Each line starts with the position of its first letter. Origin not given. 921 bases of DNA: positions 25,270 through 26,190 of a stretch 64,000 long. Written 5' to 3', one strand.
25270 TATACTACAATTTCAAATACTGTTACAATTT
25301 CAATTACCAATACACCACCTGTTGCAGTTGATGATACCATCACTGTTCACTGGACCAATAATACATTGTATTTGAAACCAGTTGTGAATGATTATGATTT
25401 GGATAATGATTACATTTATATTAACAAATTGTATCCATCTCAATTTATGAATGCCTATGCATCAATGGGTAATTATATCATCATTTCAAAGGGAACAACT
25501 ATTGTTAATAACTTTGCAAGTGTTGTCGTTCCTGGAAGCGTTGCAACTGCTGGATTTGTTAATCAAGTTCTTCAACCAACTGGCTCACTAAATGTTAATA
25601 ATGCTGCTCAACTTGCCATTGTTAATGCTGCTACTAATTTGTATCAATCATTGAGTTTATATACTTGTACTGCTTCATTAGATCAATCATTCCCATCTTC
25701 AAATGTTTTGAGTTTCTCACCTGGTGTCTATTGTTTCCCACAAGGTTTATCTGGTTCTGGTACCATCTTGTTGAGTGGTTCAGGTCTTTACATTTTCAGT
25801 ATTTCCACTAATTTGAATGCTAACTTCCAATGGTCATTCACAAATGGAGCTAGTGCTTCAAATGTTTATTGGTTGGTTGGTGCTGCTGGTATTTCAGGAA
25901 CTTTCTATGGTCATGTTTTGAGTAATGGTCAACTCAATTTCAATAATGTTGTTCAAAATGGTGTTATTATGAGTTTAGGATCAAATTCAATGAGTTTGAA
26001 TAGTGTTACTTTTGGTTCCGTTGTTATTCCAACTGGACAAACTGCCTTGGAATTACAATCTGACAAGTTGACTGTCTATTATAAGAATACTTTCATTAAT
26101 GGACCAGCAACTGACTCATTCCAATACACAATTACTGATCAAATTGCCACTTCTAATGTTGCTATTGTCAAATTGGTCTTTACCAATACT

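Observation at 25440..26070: Ice-binding-protein-like (DUF3494) beta-helix domain inserted between cadherin-like repeats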

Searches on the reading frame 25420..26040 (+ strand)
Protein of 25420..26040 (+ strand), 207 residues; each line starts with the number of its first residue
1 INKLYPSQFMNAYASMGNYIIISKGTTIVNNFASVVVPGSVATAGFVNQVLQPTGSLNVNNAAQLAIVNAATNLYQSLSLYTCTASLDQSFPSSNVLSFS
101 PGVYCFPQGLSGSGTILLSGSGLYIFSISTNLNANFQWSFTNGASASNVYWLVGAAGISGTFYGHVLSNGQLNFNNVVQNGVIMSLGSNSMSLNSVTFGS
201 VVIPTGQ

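Call 7: find_homologous_proteins(query=window:25420-26040:+, max_evalue=0.001)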
Query window:25420-26040:+ (207 aa): 1 proteins with E <= 0.001 among 317 candidates.
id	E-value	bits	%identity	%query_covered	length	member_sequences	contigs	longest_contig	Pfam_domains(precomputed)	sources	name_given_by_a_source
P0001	2.6e-5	42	37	50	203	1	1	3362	PF11999.14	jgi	-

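Call 8: search_solved_structures(query=window:25420-26040:+, max_evalue=10, show_alignments=2)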
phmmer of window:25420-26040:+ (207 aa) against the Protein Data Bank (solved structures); distinct sequences matched with E-value up to 10: 6.
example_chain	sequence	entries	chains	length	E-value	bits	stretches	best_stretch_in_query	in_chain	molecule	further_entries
7bwx_A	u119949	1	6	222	8.2e-06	29.2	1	22-197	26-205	Ice-binding protein isoform1a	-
7bwy_A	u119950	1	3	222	1.8e-05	28.1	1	22-197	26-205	Ice-binding protein isoform1a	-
3wp9_A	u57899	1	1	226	0.00032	24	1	97-194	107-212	Ice-binding protein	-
6bg8_A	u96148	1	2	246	0.024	17.9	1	97-175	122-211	Ig domain protein, group 2 domain protein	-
9lhr_A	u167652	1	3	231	0.11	15.8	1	98-177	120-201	DUF3494 domain-containing protein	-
9os5_G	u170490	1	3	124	0.17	15.1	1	141-198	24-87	MPV498 Fab heavy chain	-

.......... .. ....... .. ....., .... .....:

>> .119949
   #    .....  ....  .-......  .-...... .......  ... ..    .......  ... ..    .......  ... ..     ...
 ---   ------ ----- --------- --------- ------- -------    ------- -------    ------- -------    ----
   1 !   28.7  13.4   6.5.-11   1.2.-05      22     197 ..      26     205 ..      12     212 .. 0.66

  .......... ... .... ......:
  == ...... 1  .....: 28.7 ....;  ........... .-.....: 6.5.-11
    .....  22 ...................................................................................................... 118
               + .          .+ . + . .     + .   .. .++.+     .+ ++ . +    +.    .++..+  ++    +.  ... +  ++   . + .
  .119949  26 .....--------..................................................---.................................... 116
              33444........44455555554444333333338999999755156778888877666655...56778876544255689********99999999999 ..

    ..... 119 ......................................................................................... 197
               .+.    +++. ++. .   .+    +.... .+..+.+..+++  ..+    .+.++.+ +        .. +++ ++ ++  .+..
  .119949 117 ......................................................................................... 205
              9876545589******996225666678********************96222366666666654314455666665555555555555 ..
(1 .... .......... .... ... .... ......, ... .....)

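Call 15: find_homologous_proteins(query=A1, max_evalue=0.001)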
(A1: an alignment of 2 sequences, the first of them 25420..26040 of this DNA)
Query A1 (2 sequences) (207 aa, profile of the alignment): 5433 proteins with E <= 0.001 among 8000 candidates; the best 120 are listed.
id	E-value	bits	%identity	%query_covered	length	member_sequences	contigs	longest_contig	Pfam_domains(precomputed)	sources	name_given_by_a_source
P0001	2.2e-92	327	37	50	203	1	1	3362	PF11999.14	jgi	-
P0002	3.5e-74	267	41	38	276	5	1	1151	PF11999.14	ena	-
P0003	2.4e-68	248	43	35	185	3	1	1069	PF11999.14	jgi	jgi:hypothetical protein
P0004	7.1e-65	237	33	58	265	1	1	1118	PF11999.14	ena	-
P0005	6.3e-61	224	31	50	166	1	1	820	PF11999.14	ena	-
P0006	1.2e-45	174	38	47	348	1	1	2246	PF11999.14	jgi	jgi:hypothetical protein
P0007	3.5e-45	173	33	59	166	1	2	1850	PF11999.14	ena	-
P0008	2.2e-44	170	-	-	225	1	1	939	PF11999.14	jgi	jgi:hypothetical protein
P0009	1.8e-41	160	30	59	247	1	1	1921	PF11999.14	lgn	-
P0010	1.2e-38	151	26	57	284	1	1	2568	PF11999.14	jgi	jgi:hypothetical protein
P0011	1.4e-37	148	31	70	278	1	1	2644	PF11999.14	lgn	-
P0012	1.6e-37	147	-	-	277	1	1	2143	PF11999.14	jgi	jgi:hypothetical protein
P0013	1.9e-37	147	-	-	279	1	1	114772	PF11999.14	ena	-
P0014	4.3e-37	146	-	-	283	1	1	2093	PF11999.14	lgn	-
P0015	4.6e-37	146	37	79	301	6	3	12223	PF11999.14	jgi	jgi:hypothetical protein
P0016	7.3e-37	145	-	-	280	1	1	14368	PF11999.14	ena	-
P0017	2.3e-36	144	29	50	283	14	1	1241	PF11999.14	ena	-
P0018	2.3e-36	144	37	79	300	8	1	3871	PF11999.14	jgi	jgi:hypothetical protein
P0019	3.0e-36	143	31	38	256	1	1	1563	PF11999.14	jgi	jgi:hypothetical protein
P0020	3.8e-36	143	26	60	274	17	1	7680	PF11999.14,PF20597.5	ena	-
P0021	4.8e-36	143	27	74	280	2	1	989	PF11999.14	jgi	jgi:hypothetical protein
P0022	5.3e-36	142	29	56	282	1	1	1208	PF11999.14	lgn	-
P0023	5.7e-36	142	29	57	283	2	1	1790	PF11999.14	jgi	-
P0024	5.8e-36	142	28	57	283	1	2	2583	PF11999.14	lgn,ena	-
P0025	7.9e-36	142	30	57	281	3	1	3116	PF11999.14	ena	-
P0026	1.1e-35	141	-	-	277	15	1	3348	PF11999.14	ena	-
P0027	1.4e-35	141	29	39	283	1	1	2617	PF11999.14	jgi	jgi:hypothetical protein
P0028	1.5e-35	141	-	-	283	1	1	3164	PF11999.14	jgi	jgi:hypothetical protein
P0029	2.8e-35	140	-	-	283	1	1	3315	PF11999.14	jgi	jgi:Ice-binding-like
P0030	3.0e-35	140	-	-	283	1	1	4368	PF11999.14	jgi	jgi:ice-binding like protein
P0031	4.2e-35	140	-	-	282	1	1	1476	PF11999.14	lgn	-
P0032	4.7e-35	139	27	81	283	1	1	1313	PF11999.14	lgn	-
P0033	5.0e-35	139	28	56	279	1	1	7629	PF11999.14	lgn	-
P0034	6.8e-35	139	28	85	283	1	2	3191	PF11999.14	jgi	jgi:Ice-binding-like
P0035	1.0e-34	138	35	68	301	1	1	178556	PF11999.14,PF18203.7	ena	-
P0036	1.3e-34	138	34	41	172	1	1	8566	PF11999.14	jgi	jgi:hypothetical protein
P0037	1.5e-34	138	-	-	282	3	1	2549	PF11999.14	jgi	jgi:hypothetical protein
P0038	1.8e-34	137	-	-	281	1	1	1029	PF11999.14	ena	-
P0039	1.9e-34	137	25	60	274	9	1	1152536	PF11999.14,PF20597.5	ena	-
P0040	2.1e-34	137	-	-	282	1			PF11999.14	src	-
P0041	2.2e-34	137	-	-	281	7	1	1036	PF11999.14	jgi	jgi:ice-binding like protein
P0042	2.5e-34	137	29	47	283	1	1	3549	PF11999.14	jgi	jgi:Ice-binding-like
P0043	2.6e-34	137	27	58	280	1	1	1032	PF11999.14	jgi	-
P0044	4.1e-34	136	-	-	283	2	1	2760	PF11999.14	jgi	jgi:ice-binding like protein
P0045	4.3e-34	136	27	81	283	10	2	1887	PF11999.14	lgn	-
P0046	4.9e-34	136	-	-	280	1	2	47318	PF11999.14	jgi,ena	-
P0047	5.4e-34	136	-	-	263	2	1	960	PF07589.17,PF11999.14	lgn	-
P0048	5.9e-34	136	32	79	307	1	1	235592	PF11999.14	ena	-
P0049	6.4e-34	136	29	73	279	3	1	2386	PF11999.14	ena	-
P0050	6.6e-34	136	-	-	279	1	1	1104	PF11999.14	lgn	-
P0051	1.0e-33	135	28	59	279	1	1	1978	PF11999.14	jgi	jgi:hypothetical protein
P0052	1.1e-33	135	-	-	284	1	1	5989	PF11999.14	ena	-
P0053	1.3e-33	135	-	-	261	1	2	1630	PF11999.14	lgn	-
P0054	1.3e-33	135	-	-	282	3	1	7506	PF11999.14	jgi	jgi:hypothetical protein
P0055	1.7e-33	134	-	-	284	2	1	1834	PF11999.14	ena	-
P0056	2.3e-33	134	27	62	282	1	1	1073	PF11999.14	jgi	jgi:hypothetical protein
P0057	2.7e-33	134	30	94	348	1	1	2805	PF11999.14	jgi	jgi:hypothetical protein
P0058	2.7e-33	134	28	77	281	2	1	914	PF11999.14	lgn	-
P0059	2.8e-33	134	-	-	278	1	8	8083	PF11999.14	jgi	jgi:hypothetical protein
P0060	3.2e-33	133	-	-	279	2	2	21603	PF11999.14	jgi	jgi:hypothetical protein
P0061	3.4e-33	133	33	52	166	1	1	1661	PF11999.14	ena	-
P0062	4.7e-33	133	28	89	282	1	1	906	PF11999.14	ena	-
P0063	4.7e-33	133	-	-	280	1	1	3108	PF11999.14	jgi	jgi:hypothetical protein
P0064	5.5e-33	133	33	79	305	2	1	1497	PF11999.14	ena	-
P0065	5.6e-33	133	29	59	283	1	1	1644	PF11999.14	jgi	jgi:hypothetical protein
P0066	6.8e-33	132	29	85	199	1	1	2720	PF11999.14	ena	-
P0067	7.2e-33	132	30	45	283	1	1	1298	PF11999.14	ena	-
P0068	8.3e-33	132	-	-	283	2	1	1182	PF11999.14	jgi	jgi:hypothetical protein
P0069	8.4e-33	132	30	49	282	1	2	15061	PF11999.14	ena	-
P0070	1.1e-32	132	29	59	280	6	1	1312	PF11999.14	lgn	-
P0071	1.2e-32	132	29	79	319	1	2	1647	PF11999.14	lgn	-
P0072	1.3e-32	131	28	77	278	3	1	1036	PF11999.14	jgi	jgi:hypothetical protein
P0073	1.6e-32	131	29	58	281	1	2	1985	PF11999.14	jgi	-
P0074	1.7e-32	131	28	55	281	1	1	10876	PF11999.14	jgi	jgi:hypothetical protein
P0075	1.7e-32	131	-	-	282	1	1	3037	PF11999.14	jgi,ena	-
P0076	2.8e-32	130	-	-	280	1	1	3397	PF11999.14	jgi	jgi:hypothetical protein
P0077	2.9e-32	130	27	89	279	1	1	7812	PF11999.14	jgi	jgi:hypothetical protein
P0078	3.1e-32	130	-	-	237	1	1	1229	PF11999.14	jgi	jgi:hypothetical protein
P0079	3.2e-32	130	32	50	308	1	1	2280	PF11999.14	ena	-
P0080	4.6e-32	130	42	35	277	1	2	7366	PF11999.14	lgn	-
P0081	4.6e-32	130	-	-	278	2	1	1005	PF11999.14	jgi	jgi:hypothetical protein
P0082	4.6e-32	130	28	70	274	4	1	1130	PF11999.14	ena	-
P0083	5.2e-32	129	33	76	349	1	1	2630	PF11999.14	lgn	-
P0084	5.3e-32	129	31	87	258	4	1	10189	PF11999.14,PF18203.7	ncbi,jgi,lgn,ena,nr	ncbi:MAG TPA: ice-binding family protein [Thermoanaerobaculia bacterium]|nr:ice-binding family prote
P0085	5.5e-32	129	-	-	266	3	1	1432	PF11999.14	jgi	-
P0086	5.6e-32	129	-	-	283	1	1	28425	PF11999.14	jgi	jgi:hypothetical protein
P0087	7.4e-32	129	-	-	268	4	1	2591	PF11999.14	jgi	jgi:hypothetical protein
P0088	1.0e-31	129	31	74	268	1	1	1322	PF11999.14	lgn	-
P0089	1.1e-31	128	24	43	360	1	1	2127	PF11999.14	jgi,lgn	-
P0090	1.1e-31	128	46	42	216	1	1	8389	PF11999.14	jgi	-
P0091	1.1e-31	128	-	-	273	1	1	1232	PF11999.14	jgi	jgi:hypothetical protein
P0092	1.8e-31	128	26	73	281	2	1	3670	PF11999.14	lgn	-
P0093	2.6e-31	127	-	-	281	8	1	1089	PF11999.14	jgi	-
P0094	2.9e-31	127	27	57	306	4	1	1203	PF11999.14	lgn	-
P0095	2.9e-31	127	37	65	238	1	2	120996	PF11999.14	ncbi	ncbi:MAG: ice-binding family protein [Nitrosotalea sp.]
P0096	3.1e-31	127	33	60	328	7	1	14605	PF11999.14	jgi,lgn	-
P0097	3.5e-31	127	32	96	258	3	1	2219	PF11999.14,PF18203.7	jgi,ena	-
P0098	3.6e-31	127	31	47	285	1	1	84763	PF11999.14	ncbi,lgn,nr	ncbi:MAG TPA: ice-binding family protein [Vicinamibacterales bacterium]|nr:ice-binding family protei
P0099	3.7e-31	127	27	84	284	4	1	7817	PF11999.14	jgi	-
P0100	3.9e-31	127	30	77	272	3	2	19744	PF11999.14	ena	-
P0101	4.2e-31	126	32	75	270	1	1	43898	PF11999.14,PF18203.7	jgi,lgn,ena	-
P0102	4.6e-31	126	32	89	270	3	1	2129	PF11999.14,PF18203.7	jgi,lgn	jgi:type VI secretion system secreted protein VgrG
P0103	4.9e-31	126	-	-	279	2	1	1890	PF11999.14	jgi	jgi:hypothetical protein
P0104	5.2e-31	126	-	-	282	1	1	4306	PF11999.14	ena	-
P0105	5.7e-31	126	32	87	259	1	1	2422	PF11999.14,PF18203.7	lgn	-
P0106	6.7e-31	126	31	87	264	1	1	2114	PF11999.14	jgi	jgi:Ice-binding-like/IPTL-CTERM motif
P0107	6.7e-31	126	34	78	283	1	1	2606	PF11999.14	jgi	-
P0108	6.9e-31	126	33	76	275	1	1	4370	PF11999.14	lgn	-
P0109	7.5e-31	126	34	77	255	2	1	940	PF11999.14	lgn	-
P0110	8.0e-31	126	32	68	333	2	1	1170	PF11999.14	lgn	-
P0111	9.2e-31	125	-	-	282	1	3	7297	PF11999.14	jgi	jgi:hypothetical protein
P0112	1.1e-30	125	36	59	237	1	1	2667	PF11999.14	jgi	jgi:hypothetical protein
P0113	1.3e-30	125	37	64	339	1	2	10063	PF11999.14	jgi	jgi:hypothetical protein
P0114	1.3e-30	125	30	87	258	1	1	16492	PF11999.14,PF18203.7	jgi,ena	-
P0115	1.3e-30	125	33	80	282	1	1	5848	PF11999.14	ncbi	-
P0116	1.4e-30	125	33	75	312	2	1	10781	PF11999.14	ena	-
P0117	1.4e-30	125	29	88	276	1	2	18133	PF11999.14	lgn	-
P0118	1.5e-30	125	31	87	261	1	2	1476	PF11999.14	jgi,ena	-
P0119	1.6e-30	125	30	87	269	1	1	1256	PF11999.14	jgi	jgi:hypothetical protein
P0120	1.8e-30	124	33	71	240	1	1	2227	PF11999.14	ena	-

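Call 23: search_protein_representatives(protein=window:25420-26040:+)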
Query: 207 residues. Proteins with E-value up to 0.001 (for the whole library): 256; up to 1e-10: 14; up to 1e-30: 4. The best 150 are listed.
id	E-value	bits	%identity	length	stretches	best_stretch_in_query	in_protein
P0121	6.6e-121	417.7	100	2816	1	1-207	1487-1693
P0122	9.4e-41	156.3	33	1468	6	13-177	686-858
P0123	5.6e-34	134.2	46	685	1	16-198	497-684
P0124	4.2e-32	128.0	41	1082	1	16-204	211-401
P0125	1.0e-22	97.4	32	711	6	82-182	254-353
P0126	1.6e-18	83.8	33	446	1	14-198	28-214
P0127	2.5e-15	73.3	33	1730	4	47-186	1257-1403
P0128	6.8e-15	71.9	48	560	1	16-116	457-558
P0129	1.8e-13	67.3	34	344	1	17-203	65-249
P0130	4.4e-13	66.0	31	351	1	27-199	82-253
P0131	6.8e-13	65.4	56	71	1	135-198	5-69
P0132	8.0e-13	65.2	32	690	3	91-157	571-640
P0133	2.5e-12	63.5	31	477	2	25-174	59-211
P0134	4.3e-11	59.5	36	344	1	13-175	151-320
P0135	1.7e-10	57.6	30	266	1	11-203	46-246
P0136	2.5e-10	57.0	34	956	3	97-195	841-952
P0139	2.0e-09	54.1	34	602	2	92-199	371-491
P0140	3.2e-09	53.4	31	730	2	35-199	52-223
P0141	3.6e-09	53.3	30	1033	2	34-194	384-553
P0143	5.2e-09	52.7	32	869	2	55-159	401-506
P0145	2.1e-08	50.8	27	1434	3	34-156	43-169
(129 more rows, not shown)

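Call 24: list_cluster_members(proteins=[P0121, P0122, P0123, P0124, P0125, P0126, P0127, P0128, P0129, P0130])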
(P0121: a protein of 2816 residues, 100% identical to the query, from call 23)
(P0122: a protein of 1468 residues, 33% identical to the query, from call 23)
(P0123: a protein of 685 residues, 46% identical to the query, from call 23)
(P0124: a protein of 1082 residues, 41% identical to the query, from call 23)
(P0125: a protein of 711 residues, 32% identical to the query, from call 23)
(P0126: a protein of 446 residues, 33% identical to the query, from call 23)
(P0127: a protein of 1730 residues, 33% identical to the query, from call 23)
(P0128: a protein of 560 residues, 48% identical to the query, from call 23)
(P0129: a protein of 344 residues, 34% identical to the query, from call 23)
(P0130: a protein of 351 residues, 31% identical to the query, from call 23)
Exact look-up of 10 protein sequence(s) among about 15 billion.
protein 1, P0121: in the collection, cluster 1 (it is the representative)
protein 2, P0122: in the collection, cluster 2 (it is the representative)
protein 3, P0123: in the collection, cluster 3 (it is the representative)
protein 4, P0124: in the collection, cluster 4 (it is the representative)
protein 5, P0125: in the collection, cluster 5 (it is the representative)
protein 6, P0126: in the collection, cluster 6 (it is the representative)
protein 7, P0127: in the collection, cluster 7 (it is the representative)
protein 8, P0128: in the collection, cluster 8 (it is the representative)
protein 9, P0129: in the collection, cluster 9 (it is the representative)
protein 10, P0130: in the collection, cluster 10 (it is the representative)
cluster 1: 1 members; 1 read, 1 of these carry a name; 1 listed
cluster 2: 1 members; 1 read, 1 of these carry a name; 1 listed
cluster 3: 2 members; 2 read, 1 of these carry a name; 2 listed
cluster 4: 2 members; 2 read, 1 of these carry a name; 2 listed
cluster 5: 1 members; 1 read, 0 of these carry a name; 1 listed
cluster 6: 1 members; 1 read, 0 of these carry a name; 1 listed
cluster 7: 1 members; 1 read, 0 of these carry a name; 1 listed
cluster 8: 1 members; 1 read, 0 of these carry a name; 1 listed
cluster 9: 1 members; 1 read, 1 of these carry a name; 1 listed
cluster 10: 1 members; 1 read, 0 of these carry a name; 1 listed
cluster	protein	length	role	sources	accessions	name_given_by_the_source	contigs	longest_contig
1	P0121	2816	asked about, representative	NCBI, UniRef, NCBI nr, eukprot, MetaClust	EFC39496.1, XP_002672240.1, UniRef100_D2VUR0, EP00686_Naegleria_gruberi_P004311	predicted protein [Naegleria gruberi] | Predicted protein n=1 Tax=Naegleria gruberi TaxID=5762 RepID=D2VUR0_NAEGR | uncharacterized protein NAEGRDRAFT_72752 [Naegleria gruberi]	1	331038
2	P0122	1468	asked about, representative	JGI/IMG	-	hypothetical protein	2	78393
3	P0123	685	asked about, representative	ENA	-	-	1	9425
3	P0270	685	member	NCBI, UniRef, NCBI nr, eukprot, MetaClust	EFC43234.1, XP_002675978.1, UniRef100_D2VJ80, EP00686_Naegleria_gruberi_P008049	predicted protein [Naegleria gruberi] | Predicted protein n=1 Tax=Naegleria gruberi TaxID=5762 RepID=D2VJ80_NAEGR | uncharacterized protein NAEGRDRAFT_49989 [Naegleria gruberi]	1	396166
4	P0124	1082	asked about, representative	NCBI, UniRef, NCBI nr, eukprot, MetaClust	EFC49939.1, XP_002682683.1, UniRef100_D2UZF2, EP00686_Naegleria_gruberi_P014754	predicted protein [Naegleria gruberi] | Predicted protein n=1 Tax=Naegleria gruberi TaxID=5762 RepID=D2UZF2_NAEGR | uncharacterized protein NAEGRDRAFT_61915 [Naegleria gruberi]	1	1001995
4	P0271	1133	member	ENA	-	-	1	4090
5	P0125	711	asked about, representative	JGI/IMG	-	-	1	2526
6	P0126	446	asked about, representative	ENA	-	-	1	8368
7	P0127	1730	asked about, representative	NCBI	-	-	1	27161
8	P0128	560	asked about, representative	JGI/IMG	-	-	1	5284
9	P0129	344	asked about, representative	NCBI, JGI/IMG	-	hypothetical protein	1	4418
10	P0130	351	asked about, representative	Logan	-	-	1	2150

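Call 25: search_protein_families(library=pfam, proteins=[P0122, P0123, P0124, P0125, P0126, P0127, P0128, P0129], max_evalue=0.001)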
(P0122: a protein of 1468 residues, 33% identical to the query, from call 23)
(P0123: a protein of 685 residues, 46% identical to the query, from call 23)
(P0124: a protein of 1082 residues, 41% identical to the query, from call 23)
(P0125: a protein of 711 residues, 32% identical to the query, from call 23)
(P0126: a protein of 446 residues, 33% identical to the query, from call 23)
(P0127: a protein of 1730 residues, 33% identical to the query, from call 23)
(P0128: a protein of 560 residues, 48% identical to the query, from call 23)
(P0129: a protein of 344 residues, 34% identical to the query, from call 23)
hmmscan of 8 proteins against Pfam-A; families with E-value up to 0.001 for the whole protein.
P0122 (1468 aa): 3 families
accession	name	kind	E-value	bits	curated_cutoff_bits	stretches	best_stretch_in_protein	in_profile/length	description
PF11999.13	Ice_binding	-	1.4e-280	923.7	28.7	6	475-664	1-206/208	Ice-binding-like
PF24247.1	DUF7450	-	1.9e-08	34.6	27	1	1357-1460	55-151/151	Repeat of unknown function (DUF7450)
PF20963.2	Acanthaporin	-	4.9e-05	23.8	27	0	784-801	14-31/61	Acanthaporin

P0123 (685 aa): 2 families
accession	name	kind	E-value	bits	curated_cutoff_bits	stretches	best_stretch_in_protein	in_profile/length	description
PF10142.15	PhoPQ_related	-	4e-94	315.8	20.3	1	45-416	2-367/367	PhoPQ-activated pathogenicity-related protein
PF11999.13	Ice_binding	-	2.4e-11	44.1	28.7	1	503-668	15-192/208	Ice-binding-like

P0124 (1082 aa): 6 families
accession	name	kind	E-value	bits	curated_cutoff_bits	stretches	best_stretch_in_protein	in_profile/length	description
PF02010.21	REJ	-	6.6e-49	167.2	25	2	755-1077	58-408/452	REJ domain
PF25024.1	EGF_TEN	-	4.3e-13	49.8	65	1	3-132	68-204/234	Teneurin EGF domain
PF07974.19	EGF_2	-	1.8e-10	41.4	22.1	1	90-116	5-32/32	EGF-like domain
PF23106.1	EGF_Teneurin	-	1.4e-09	38.3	24.3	2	39-66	3-29/30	Teneurin-like EGF domain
PF22352.2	K319L-like_PKD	-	9.8e-06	25.9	27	0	722-772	29-82/84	K319L-like, PKD domain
PF11999.13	Ice_binding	-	0.00021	21.4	28.7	1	266-378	68-191/208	Ice-binding-like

P0125 (711 aa): 4 families
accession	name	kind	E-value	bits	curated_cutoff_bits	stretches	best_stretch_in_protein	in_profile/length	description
PF11999.13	Ice_binding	-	2.2e-51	174.9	28.7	6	15-132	84-205/208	Ice-binding-like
PF25300.1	Fn3_Dep-1_3rd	-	1.7e-08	34.6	26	0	649-679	5-34/85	Dep-1 third Fn3-like domain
PF02813.19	Retro_M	-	4e-05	24.4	25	0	237-281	16-60/86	Retroviral M domain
PF04519.19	Bactofilin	-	0.00079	20.1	27.9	0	218-252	58-93/98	Polymer-forming cytoskeletal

P0126 (446 aa): 0 families

P0127 (1730 aa): 2 families
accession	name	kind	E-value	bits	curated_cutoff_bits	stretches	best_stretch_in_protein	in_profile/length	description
PF11999.13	Ice_binding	-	2.6e-118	393.6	28.7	4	1231-1410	1-203/208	Ice-binding-like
PF16403.11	Bact_surface_Ig-like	-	9.5e-33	112.5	27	2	234-306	1-71/71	Bacterial surface protein, Ig-like domain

P0128 (560 aa): 1 family
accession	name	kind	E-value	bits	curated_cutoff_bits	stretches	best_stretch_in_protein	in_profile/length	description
PF00082.27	Peptidase_S8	-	4.9e-33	115.1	21.8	1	4-270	74-278/288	Subtilase family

P0129 (344 aa): 1 family
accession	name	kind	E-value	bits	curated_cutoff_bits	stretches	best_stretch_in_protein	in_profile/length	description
PF11999.13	Ice_binding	-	4.1e-16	59.7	28.7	1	100-244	57-207/208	Ice-binding-like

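Call 45: list_cluster_members(proteins=[P0131, P0132, P0133, P0134, P0136, P0139, P0140, P0141, P0143, P0145])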
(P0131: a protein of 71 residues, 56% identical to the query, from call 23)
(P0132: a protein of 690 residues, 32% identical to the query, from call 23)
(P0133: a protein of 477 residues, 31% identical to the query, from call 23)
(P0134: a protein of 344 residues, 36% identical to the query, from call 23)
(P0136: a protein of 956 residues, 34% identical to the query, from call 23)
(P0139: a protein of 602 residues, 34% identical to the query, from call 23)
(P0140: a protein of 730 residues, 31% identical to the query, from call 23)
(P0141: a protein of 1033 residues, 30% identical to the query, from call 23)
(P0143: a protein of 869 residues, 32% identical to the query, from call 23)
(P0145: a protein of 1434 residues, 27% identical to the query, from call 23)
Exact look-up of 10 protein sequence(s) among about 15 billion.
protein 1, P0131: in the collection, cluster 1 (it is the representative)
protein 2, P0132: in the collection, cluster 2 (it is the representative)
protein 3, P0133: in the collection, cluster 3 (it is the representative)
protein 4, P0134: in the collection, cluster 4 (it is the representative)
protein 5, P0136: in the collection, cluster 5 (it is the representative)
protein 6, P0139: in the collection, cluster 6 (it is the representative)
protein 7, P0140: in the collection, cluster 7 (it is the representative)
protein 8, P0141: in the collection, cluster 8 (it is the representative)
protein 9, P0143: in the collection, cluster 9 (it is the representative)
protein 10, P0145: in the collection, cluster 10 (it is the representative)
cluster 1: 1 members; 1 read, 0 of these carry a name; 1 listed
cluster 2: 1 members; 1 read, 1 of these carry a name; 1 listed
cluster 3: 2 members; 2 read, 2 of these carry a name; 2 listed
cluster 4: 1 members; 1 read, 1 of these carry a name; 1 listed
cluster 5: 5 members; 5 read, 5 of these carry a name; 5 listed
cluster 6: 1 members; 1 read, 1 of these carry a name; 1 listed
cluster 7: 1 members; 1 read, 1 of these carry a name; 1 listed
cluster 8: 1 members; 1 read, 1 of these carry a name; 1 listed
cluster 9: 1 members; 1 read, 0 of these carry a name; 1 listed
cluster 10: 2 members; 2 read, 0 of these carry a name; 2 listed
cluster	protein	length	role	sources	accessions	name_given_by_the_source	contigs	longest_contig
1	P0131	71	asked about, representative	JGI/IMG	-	-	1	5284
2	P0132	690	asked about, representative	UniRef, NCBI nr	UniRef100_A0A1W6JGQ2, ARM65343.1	Ice-binding protein isoform 1 n=1 Tax=Chlamydomonas sp. ICE-MDV TaxID=1983280 ... | ice-binding protein isoform 1 [Chlamydomonas sp. ICE-MDV]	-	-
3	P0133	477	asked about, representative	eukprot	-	gene24030-biopygen18533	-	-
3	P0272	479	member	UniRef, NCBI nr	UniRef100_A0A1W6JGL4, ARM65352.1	Ice-binding protein isoform 10 n=1 Tax=Chlamydomonas sp. ICE-MDV TaxID=1983280 ... | ice-binding protein isoform 10 [Chlamydomonas sp. ICE-MDV]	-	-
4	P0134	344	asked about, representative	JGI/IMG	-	hypothetical protein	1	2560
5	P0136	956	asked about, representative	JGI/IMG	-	hypothetical protein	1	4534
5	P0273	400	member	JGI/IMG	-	hypothetical protein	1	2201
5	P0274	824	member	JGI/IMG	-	hypothetical protein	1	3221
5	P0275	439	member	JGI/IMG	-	hypothetical protein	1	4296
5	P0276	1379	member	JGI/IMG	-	hypothetical protein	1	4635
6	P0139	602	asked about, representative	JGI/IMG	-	hypothetical protein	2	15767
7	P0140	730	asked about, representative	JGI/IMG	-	uncharacterized protein YjbI with pentapeptide repeats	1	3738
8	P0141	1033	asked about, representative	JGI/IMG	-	Ice-binding-like/Subtilase family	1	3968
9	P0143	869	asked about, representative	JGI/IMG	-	-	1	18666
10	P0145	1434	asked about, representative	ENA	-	-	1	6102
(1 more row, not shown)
